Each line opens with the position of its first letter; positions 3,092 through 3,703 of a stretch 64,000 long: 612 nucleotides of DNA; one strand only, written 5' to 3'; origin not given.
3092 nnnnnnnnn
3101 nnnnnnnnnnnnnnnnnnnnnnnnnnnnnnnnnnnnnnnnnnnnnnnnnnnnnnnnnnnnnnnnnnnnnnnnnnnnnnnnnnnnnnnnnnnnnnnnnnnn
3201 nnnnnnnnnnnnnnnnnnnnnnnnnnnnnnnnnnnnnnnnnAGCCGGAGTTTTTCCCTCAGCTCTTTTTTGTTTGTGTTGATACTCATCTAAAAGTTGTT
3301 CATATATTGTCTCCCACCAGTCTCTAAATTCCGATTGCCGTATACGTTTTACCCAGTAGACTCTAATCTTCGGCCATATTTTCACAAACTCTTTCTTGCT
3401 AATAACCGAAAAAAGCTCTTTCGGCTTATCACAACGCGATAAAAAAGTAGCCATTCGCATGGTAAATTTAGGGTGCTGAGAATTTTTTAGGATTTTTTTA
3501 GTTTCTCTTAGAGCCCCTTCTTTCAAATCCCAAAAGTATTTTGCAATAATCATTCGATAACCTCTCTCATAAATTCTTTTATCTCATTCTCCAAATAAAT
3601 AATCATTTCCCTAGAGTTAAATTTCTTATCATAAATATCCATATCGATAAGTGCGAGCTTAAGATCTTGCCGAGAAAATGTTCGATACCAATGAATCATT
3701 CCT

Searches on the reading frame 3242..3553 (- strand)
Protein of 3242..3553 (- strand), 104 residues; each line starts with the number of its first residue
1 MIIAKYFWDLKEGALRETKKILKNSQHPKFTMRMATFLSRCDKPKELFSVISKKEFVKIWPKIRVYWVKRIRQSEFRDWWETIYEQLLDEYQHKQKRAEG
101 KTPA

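Call 38: search_protein_representatives(protein=window:3242-3553:-)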
Query: 104 residues. Proteins with E-value up to 0.001 (for the whole library): 60; up to 1e-10: 26; up to 1e-30: 2. The best 60 are listed.
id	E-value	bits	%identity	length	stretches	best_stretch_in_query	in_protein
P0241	2.1e-33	130.8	51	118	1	2-103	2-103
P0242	2.1e-31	124.4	71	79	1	2-79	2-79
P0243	1.1e-30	122.1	58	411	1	3-95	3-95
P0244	8.9e-29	115.9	63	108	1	2-82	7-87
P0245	1.4e-27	112.1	58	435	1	3-87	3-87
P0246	1.6e-27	111.9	52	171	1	3-90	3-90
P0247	6.2e-27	110.0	53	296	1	1-92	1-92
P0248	5.2e-26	107.0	51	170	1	2-94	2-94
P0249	1.4e-25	105.7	53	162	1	1-89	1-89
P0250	4.4e-25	104.0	66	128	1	34-104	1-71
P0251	3.1e-24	101.3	55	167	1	2-89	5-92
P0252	1.6e-23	99.0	40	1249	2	2-101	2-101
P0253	1.1e-22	96.3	49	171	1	3-90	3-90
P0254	5.4e-22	94.1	48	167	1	2-87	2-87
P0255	5.3e-20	87.7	44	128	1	3-92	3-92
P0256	2.8e-19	85.4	56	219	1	35-104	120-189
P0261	6.6e-17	77.8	37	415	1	3-92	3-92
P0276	2.3e-06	43.9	37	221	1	6-95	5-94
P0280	8.8e-06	42.0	31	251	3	16-65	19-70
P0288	8.4e-05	38.9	31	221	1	5-94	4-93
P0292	2.7e-04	37.2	33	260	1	5-88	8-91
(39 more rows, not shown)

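Call 39: search_protein_families(library=pfam, proteins=[P0243, P0245, P0247, P0252, P0261, P0256, P0276, P0280, P0292, P0288], max_evalue=0.001)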
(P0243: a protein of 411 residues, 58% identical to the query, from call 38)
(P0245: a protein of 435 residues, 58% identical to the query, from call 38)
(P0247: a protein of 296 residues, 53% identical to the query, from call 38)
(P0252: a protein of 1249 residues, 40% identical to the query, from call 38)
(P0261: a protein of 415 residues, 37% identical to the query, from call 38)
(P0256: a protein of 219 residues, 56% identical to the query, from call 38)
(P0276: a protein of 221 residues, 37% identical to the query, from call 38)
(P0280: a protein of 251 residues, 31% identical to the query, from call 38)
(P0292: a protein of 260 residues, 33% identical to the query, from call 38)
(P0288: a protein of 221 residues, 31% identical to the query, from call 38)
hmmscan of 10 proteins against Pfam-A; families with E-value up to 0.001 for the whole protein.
P0243 (411 aa): 3 families
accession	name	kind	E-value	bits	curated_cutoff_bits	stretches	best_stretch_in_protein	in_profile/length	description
PF01381.28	HTH_3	-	5.8e-10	39.5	23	1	112-158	1-47/55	Helix-turn-helix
PF12844.13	HTH_19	-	1.2e-09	38.4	30.2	1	109-155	1-47/64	Helix-turn-helix domain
PF13560.12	HTH_31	-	3.4e-08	34.1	27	1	108-155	2-50/64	Helix-turn-helix domain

P0245 (435 aa): 4 families
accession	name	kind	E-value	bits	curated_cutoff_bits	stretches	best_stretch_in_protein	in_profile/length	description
PF01381.28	HTH_3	-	8.5e-09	35.8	23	1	115-161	4-50/55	Helix-turn-helix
PF13744.12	HTH_37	-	2e-06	28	27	1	108-144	19-55/80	Helix-turn-helix domain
PF12844.13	HTH_19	-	2e-06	28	30.2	1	109-149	1-41/64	Helix-turn-helix domain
PF13560.12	HTH_31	-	0.00021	22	27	0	115-161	9-56/64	Helix-turn-helix domain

P0247 (296 aa): 5 families
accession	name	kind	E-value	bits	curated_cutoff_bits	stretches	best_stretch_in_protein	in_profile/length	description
PF01381.28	HTH_3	-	7.8e-10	39.1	23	1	112-163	1-52/55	Helix-turn-helix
PF13744.12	HTH_37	-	7.9e-06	26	27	1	106-158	18-67/80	Helix-turn-helix domain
PF13560.12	HTH_31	-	1.4e-05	25.8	27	1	114-159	8-54/64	Helix-turn-helix domain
PF12844.13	HTH_19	-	5.1e-05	23.5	30.2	1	109-161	1-53/64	Helix-turn-helix domain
PF13413.12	HTH_25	-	0.0006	20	24.6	0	114-144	4-34/62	Helix-turn-helix domain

P0252 (1249 aa): 6 families
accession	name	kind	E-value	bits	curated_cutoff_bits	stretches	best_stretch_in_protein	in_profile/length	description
PF01381.28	HTH_3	-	8e-13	48.7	23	1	113-161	1-49/55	Helix-turn-helix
PF12844.13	HTH_19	-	1.3e-09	38.3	30.2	1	110-168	1-56/64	Helix-turn-helix domain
PF13560.12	HTH_31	-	4.4e-08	33.7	27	1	108-160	1-54/64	Helix-turn-helix domain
PF13744.12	HTH_37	-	1.1e-06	28.8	27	1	92-145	9-55/80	Helix-turn-helix domain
PF13443.12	HTH_26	-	6e-06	26.8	22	1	112-161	1-51/63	Cro/C1-type HTH DNA-binding domain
PF13413.12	HTH_25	-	0.00035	20.8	24.6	0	114-144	3-33/62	Helix-turn-helix domain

P0261 (415 aa): 5 families
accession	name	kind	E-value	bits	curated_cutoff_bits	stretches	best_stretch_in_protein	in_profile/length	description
PF01381.28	HTH_3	-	2.8e-09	37.3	23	1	112-160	1-49/55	Helix-turn-helix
PF13560.12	HTH_31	-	7.7e-09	36.2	27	1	107-159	1-54/64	Helix-turn-helix domain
PF13744.12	HTH_37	-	9.6e-07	29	27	1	107-155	18-67/80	Helix-turn-helix domain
PF12844.13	HTH_19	-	3.7e-06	27.2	30.2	1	109-159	1-51/64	Helix-turn-helix domain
PF18928.5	DUF5677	-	0.00021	21.8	27.1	0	231-300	3-73/166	Family of unknown function (DUF5677)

P0256 (219 aa): 0 families

P0276 (221 aa): 5 families
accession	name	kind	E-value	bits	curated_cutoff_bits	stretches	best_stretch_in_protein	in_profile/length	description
PF01381.28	HTH_3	-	1.4e-15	57.5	23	1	116-167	1-52/55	Helix-turn-helix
PF13560.12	HTH_31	-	5.2e-09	36.7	27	1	113-164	3-55/64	Helix-turn-helix domain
PF12844.13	HTH_19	-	3e-07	30.7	30.2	1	115-163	3-51/64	Helix-turn-helix domain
PF13443.12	HTH_26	-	1.1e-06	29.2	22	1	117-164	3-51/63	Cro/C1-type HTH DNA-binding domain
PF13744.12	HTH_37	-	5e-05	23.5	27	1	114-170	21-78/80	Helix-turn-helix domain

P0280 (251 aa): 2 families
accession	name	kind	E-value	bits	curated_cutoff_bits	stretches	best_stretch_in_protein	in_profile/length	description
PF25198.1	Spore_GerAC_N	-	3.9e-07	30.5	27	0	80-124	126-171/176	Spore germination protein N-terminal domain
PF10025.14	DUF2267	-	7.6e-05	23.4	29.8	0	138-185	28-76/122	Uncharacterized conserved protein (DUF2267)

P0292 (260 aa): 8 families
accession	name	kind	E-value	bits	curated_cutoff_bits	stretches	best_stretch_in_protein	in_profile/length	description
PF01381.28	HTH_3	-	1.2e-15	57.7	23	1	121-170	1-50/55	Helix-turn-helix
PF12844.13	HTH_19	-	8.4e-10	38.9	30.2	1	120-170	3-53/64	Helix-turn-helix domain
PF13560.12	HTH_31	-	5.6e-09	36.6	27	1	118-169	3-55/64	Helix-turn-helix domain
PF13443.12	HTH_26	-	3.7e-05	24.3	22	1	120-169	1-51/63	Cro/C1-type HTH DNA-binding domain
PF13744.12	HTH_37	-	5.9e-05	23.2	27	1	118-175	20-78/80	Helix-turn-helix domain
PF13413.12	HTH_25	-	0.00012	22.2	24.6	1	122-155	3-36/62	Helix-turn-helix domain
PF15731.11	MqsA_antitoxin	-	0.00038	21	30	0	116-169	69-121/131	Antitoxin component of bacterial toxin-antitoxin system, MqsA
PF22495.2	HTH_92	-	0.00078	19.1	27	0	123-153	2-32/45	RsaL-like HTH domain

P0288 (221 aa): 5 families
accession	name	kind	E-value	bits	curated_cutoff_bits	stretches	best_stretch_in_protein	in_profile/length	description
PF01381.28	HTH_3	-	1.9e-11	44.2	23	1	117-165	1-49/55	Helix-turn-helix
PF13560.12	HTH_31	-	1.6e-08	35.1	27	1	114-160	3-50/64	Helix-turn-helix domain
PF12844.13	HTH_19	-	2.3e-08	34.3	30.2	1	114-160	1-47/64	Helix-turn-helix domain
PF13443.12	HTH_26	-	8.5e-05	23.2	22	0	117-165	2-51/63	Cro/C1-type HTH DNA-binding domain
PF13413.12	HTH_25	-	0.00054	20.2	24.6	0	117-149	2-34/62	Helix-turn-helix domain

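Call 47: predict_structure(alignment_id=A3)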
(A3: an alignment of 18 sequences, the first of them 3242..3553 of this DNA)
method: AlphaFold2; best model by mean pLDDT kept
length: 104 residues; sequences in the alignment: 18
mean_pLDDT: 85.2   pTM: 0.72
mean pLDDT of the five models: 85.2, 85.1, 85.1, 84.5, 81.5
residues with pLDDT >= 90: 61; 70-90: 29; 50-70: 10; < 50: 4
segments of 3 or more residues with pLDDT < 50: 100-102
pLDDT, mean of each block of 10 residues (from residue 1): 83 91 91 92 89 92 92 88 91 60 45
secondary structure, 60 per line:
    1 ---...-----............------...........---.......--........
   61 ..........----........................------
elements in order: H12-23 H30-40 H44-50 H53-70 H75-98

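Call 57: fold_search(model_id=the predicted structure, library=viral)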
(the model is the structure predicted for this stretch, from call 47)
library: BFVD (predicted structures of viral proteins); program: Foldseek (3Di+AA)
matches with E <= 10: 70; with E <= 0.001: 0
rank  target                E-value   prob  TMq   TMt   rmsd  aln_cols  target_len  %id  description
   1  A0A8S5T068            1.1e+00  0.14  0.24  0.26  12.1        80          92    9  Uncharacterized protein [Podoviridae sp. ctnWS46]
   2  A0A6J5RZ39            2.5e+00  0.13  0.39  0.11  14.3       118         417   13  Uncharacterized protein [uncultured Caudovirales phage]
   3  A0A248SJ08            2.7e+00  0.11  0.35  0.17  11.7       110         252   16  (no name in the UniProt tables at hand)
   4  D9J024                2.7e+00  0.09  0.26  0.18   6.4        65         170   12  3D polymerase (Fragment) [Erbovirus A]
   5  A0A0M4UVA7            2.7e+00  0.05  0.22  0.21  11.6       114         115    8  (no name in the UniProt tables at hand)
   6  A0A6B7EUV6            3.2e+00  0.06  0.26  0.19  16.4       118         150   13  (no name in the UniProt tables at hand)
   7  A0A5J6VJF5            3.2e+00  0.05  0.22  0.13  14.7       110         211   17  Uncharacterized protein [Megaviridae environmental sample]
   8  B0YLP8                3.2e+00  0.05  0.20  0.10  13.2       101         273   15  Uncharacterized protein [Glossina hytrovirus (isolate Glossina pallidipes/Ethiopia/Seibersdorf/-)]
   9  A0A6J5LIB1            3.4e+00  0.07  0.29  0.31   7.8        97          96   10  Uncharacterized protein [uncultured Caudovirales phage]
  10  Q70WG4                3.6e+00  0.12  0.35  0.04   5.7        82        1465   12  Polyprotein (Fragment) [Barley yellow mosaic virus]
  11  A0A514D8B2            3.8e+00  0.03  0.18  0.16   9.1        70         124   13  Uncharacterized protein [Picornavirales sp.]
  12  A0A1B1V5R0            4.0e+00  0.06  0.28  0.25   9.7       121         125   12  Ac19-like protein [Malacosoma sp. alphabaculovirus]
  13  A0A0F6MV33            4.2e+00  0.08  0.27  0.13   6.5        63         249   11  Polyprotein (Fragment) [Bat picornavirus]
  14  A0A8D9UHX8            4.2e+00  0.03  0.20  0.12  17.3       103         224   17  Uncharacterized protein [Bacteriophage sp.]
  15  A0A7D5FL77            4.5e+00  0.05  0.26  0.26  21.1       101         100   13  (no name in the UniProt tables at hand)
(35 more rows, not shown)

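Call 70: search_solved_structures(query=A3, max_evalue=10)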
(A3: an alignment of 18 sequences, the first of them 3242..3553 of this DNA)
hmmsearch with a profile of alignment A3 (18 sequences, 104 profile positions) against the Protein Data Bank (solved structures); distinct sequences matched with E-value up to 10: 7.
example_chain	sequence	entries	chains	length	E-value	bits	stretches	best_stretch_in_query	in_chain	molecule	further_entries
7x9r_A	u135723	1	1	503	0.0024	20.8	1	23-58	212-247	Glycosyl transferase family 2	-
7x9s_A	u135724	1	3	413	0.011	18.7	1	23-58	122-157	GmaR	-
2yve_A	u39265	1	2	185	0.7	13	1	15-72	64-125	Transcriptional regulator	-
2zoy_A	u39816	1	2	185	0.71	12.9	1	15-72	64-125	Transcriptional regulator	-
2zoz_A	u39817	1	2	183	0.71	12.9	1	15-72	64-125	Transcriptional regulator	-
2yvh_A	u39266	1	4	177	0.73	12.9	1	15-72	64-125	Transcriptional regulator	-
6xyw_BG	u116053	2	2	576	1.1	12.3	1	29-92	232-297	Pentatricopeptide repeat-containing protein At3g02650, mitochondrial | Small ribosomal subunit protein mS80 (rPPR6)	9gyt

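Call 71: search_protein_families(library=phrogs, proteins=[window:3242-3553:-], max_evalue=0.01)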
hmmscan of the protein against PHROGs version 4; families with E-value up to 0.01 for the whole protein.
window:3242-3553:- (104 aa): 0 families
